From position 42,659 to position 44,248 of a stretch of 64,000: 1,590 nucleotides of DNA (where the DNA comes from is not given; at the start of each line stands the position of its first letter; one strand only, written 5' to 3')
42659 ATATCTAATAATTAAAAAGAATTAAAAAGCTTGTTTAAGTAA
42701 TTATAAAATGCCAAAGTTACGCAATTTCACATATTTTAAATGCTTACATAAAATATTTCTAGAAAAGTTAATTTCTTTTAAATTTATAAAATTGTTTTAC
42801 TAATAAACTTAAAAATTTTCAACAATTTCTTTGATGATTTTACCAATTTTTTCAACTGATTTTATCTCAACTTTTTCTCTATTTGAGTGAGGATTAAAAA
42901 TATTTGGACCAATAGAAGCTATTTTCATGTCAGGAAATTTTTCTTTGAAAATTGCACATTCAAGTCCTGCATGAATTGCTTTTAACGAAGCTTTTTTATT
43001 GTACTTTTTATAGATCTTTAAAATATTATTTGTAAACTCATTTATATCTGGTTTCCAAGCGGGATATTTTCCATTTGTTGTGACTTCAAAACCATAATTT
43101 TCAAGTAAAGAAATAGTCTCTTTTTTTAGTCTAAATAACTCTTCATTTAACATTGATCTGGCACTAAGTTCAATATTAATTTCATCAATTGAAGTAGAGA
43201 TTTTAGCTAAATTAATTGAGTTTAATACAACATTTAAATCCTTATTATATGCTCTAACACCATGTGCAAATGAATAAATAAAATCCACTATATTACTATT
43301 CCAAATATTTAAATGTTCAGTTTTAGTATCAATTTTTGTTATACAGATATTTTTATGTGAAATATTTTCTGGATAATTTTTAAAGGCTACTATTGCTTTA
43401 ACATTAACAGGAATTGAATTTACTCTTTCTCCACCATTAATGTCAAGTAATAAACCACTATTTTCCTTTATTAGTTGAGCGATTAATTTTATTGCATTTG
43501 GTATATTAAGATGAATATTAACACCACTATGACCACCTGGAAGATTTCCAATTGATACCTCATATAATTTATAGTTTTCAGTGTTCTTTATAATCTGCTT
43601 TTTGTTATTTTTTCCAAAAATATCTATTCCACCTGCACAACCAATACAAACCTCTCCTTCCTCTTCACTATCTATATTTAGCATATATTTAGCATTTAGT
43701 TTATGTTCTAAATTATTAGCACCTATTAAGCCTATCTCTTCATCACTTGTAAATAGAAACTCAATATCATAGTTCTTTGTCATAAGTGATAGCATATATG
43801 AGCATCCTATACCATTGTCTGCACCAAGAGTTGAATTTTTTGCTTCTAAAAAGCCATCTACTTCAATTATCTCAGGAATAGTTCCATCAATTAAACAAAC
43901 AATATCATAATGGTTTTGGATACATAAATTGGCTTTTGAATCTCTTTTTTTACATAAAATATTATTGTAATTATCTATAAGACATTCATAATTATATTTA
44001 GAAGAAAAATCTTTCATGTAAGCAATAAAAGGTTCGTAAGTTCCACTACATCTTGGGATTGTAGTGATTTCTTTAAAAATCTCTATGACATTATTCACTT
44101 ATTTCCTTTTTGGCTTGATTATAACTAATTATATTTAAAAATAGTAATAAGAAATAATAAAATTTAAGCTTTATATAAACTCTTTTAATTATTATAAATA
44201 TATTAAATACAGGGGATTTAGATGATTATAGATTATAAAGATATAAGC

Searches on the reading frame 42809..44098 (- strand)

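Call 5: search_protein_families(library=pfam, proteins=[window:42809-44098:-], max_evalue=0.01)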
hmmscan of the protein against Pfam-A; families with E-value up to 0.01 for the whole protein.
window:42809-44098:- (429 aa): 3 families
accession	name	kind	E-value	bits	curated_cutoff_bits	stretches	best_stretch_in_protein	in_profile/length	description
PF01546.33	Peptidase_M20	-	6.4e-09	36.5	24.6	1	105-428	49-206/206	Peptidase family M20/M25/M40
PF05343.19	Peptidase_M42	-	1.4e-06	28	23.2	1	93-144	133-190/292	M42 glutamyl aminopeptidase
PF04389.22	Peptidase_M28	-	0.00054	20.2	21.3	1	57-144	14-94/193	Peptidase family M28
